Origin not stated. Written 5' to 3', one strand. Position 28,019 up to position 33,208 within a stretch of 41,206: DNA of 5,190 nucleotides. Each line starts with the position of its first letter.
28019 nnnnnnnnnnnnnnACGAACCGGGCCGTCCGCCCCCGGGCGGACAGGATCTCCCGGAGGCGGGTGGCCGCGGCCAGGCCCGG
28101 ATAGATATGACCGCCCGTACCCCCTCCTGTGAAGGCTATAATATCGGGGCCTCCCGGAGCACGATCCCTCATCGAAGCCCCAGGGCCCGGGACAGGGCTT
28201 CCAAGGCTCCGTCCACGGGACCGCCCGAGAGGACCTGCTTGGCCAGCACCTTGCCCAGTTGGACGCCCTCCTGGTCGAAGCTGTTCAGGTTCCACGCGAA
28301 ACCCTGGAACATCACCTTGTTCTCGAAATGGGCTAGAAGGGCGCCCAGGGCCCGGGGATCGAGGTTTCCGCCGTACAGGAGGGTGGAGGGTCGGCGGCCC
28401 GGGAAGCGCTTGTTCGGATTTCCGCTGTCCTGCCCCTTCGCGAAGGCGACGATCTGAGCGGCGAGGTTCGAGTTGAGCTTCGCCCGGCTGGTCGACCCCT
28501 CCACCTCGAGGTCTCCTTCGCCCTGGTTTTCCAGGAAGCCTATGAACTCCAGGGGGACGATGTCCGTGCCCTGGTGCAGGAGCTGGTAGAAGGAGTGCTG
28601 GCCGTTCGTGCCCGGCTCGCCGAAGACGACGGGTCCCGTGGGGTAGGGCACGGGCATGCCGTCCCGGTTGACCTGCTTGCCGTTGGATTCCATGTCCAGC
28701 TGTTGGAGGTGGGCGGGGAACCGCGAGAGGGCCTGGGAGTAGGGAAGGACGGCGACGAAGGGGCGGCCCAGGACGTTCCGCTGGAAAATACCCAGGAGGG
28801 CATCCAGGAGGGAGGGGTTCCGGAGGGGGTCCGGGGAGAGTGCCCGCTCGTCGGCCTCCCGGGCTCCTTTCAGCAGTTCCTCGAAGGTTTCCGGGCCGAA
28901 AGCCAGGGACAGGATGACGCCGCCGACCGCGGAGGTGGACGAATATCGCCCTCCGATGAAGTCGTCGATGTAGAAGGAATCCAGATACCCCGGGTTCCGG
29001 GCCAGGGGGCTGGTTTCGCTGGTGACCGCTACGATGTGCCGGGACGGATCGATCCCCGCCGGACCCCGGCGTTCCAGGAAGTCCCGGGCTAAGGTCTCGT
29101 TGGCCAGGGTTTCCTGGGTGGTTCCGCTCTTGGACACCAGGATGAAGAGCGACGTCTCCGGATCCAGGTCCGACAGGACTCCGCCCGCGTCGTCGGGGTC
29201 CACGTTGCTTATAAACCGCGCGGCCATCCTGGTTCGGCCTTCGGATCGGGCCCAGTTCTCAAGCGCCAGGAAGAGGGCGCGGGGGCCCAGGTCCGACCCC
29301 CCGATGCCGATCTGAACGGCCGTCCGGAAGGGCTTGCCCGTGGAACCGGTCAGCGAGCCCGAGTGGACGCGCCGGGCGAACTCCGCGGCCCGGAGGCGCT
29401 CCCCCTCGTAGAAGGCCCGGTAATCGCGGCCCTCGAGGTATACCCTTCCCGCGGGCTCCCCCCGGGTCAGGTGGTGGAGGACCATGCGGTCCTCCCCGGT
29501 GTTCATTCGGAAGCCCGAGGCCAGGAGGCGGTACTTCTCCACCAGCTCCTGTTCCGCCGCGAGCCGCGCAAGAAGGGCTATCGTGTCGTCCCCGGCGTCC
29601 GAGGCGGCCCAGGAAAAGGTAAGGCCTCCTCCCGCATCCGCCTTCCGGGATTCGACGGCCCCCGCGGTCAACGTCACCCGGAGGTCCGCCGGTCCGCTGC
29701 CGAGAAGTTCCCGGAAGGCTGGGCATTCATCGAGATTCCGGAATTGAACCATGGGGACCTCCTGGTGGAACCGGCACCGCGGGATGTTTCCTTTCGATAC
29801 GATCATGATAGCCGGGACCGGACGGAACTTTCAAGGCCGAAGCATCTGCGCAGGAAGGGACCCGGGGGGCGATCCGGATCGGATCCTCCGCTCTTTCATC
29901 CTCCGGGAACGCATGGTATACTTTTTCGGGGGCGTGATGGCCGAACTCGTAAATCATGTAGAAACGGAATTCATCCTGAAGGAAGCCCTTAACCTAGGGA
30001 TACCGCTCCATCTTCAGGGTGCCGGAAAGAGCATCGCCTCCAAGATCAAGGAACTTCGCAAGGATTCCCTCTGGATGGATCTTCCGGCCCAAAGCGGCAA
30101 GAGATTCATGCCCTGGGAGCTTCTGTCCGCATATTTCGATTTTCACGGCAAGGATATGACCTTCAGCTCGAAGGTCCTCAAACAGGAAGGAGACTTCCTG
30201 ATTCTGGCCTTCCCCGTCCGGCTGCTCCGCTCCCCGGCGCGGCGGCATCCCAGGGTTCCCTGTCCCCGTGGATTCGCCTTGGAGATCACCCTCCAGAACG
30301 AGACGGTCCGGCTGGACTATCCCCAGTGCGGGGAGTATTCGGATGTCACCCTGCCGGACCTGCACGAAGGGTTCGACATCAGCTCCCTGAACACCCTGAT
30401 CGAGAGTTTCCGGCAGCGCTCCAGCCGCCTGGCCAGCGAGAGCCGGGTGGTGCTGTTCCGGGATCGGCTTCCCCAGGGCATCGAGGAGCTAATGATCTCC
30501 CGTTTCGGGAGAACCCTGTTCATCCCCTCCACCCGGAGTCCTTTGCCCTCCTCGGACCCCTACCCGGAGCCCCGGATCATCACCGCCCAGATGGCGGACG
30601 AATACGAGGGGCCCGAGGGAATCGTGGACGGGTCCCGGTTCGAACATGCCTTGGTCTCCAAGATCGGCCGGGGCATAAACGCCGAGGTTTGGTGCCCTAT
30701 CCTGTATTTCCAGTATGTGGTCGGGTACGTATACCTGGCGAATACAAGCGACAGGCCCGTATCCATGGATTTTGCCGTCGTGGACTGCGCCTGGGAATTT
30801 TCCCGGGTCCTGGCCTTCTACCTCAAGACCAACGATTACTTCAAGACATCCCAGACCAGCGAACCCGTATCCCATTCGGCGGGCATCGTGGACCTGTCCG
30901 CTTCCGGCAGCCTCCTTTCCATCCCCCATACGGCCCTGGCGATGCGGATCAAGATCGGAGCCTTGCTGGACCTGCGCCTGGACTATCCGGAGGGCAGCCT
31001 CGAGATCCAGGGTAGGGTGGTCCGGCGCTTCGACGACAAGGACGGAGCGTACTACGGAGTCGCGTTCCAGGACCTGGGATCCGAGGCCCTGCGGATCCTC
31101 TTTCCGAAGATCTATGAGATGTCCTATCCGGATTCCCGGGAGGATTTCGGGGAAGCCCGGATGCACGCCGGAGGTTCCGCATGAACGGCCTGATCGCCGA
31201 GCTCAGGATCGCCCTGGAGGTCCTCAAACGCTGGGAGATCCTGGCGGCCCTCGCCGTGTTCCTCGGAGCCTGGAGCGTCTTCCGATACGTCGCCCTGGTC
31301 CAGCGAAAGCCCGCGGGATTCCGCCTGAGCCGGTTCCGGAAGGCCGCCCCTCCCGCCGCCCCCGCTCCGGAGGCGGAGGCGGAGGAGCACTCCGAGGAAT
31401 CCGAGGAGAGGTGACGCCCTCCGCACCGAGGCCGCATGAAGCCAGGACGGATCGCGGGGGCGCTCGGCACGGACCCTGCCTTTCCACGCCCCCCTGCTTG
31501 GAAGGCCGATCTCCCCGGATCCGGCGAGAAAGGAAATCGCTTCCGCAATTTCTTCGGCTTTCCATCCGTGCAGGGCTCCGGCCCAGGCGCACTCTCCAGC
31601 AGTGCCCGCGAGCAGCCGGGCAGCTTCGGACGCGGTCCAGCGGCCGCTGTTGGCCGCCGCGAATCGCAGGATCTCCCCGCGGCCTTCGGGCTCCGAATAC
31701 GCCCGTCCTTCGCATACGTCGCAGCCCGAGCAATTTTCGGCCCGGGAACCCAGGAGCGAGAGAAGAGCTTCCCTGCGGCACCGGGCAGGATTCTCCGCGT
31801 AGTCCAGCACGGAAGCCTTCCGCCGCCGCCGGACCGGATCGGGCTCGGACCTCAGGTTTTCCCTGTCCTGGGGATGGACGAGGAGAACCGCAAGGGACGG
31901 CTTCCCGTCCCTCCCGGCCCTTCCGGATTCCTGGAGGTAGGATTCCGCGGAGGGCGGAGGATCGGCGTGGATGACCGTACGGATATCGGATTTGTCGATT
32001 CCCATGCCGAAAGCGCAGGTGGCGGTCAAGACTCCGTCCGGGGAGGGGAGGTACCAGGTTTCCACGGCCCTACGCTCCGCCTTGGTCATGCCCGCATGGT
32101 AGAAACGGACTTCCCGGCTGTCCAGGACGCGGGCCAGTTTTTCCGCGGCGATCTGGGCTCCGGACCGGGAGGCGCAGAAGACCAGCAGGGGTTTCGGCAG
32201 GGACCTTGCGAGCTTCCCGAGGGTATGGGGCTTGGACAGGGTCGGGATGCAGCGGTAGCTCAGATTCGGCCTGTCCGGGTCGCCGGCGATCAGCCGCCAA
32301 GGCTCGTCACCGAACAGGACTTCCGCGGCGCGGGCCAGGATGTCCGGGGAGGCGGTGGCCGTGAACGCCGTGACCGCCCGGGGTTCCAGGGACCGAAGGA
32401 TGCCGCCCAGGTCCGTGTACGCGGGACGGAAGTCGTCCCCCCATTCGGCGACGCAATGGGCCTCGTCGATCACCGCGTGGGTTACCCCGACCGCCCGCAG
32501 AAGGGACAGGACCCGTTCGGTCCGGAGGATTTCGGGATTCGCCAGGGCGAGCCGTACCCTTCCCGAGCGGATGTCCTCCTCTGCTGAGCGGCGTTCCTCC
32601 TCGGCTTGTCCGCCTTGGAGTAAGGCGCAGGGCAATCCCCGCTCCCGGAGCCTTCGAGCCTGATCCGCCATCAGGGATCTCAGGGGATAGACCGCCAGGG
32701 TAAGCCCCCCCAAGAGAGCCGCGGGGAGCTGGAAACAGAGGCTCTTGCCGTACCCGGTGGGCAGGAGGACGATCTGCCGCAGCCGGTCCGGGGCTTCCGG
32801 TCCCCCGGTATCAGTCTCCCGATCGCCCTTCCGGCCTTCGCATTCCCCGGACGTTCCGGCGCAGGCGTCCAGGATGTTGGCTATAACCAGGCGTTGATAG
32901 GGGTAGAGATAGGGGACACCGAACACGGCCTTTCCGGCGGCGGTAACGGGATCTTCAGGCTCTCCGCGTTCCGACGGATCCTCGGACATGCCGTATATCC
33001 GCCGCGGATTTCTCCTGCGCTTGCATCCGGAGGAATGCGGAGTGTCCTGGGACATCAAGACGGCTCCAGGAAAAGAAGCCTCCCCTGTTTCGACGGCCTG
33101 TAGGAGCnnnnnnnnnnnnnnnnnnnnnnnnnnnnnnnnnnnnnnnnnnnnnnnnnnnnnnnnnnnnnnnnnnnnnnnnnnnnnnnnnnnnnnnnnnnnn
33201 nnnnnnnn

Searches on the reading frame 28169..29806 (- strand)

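Call 39: search_protein_families(library=pfam, proteins=[window:28169-29806:-], max_evalue=0.00001)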
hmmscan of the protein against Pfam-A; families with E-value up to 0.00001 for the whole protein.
window:28169-29806:- (545 aa): 1 family
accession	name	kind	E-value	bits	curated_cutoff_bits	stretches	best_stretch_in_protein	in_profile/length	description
PF00342.24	PGI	-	1.1e-112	377.6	22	1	70-527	6-467/486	Phosphoglucose isomerase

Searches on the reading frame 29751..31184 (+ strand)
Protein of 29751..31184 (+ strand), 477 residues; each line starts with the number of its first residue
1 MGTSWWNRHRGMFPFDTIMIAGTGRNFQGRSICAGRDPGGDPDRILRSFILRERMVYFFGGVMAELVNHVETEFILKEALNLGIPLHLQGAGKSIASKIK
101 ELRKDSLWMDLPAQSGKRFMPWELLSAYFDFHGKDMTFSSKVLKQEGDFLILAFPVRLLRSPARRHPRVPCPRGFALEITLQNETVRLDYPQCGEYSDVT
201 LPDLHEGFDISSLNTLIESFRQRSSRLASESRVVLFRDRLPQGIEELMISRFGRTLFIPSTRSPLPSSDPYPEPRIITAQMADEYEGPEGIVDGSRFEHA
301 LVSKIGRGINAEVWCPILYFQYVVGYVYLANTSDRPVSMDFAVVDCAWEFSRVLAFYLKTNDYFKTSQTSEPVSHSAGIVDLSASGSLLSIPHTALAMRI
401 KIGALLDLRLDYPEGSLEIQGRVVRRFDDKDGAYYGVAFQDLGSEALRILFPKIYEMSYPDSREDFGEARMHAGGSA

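Call 39: search_protein_families(library=pfam, proteins=[window:29751-31184:+], max_evalue=0.00001)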
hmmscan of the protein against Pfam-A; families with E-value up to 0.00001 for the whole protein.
window:29751-31184:+ (477 aa): 1 family
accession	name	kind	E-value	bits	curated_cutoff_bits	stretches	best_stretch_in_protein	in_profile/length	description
PF07238.19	PilZ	-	1.2e-09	38.8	22.5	1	375-449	23-95/102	PilZ domain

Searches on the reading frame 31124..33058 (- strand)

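Call 78: search_protein_families(library=pfam, proteins=[window:31124-33058:-], max_evalue=0.1)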
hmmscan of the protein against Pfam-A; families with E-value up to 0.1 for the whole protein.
window:31124-33058:- (644 aa): 4 families
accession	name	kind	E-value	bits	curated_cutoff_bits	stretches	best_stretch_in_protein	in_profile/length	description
PF00271.37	Helicase_C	-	4.6e-19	69.1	23.5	1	280-385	6-110/110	Helicase conserved C-terminal domain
PF00270.35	DEAD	-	5.5e-18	65.7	26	1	96-238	18-162/167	DEAD/DEAH box helicase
PF16124.10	RecQ_Zn_bind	-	1e-06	29.8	25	1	410-450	24-66/66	RecQ zinc-binding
PF04851.21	ResIII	-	0.066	13.6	22.5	0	51-235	4-161/164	Type III restriction enzyme, res subunit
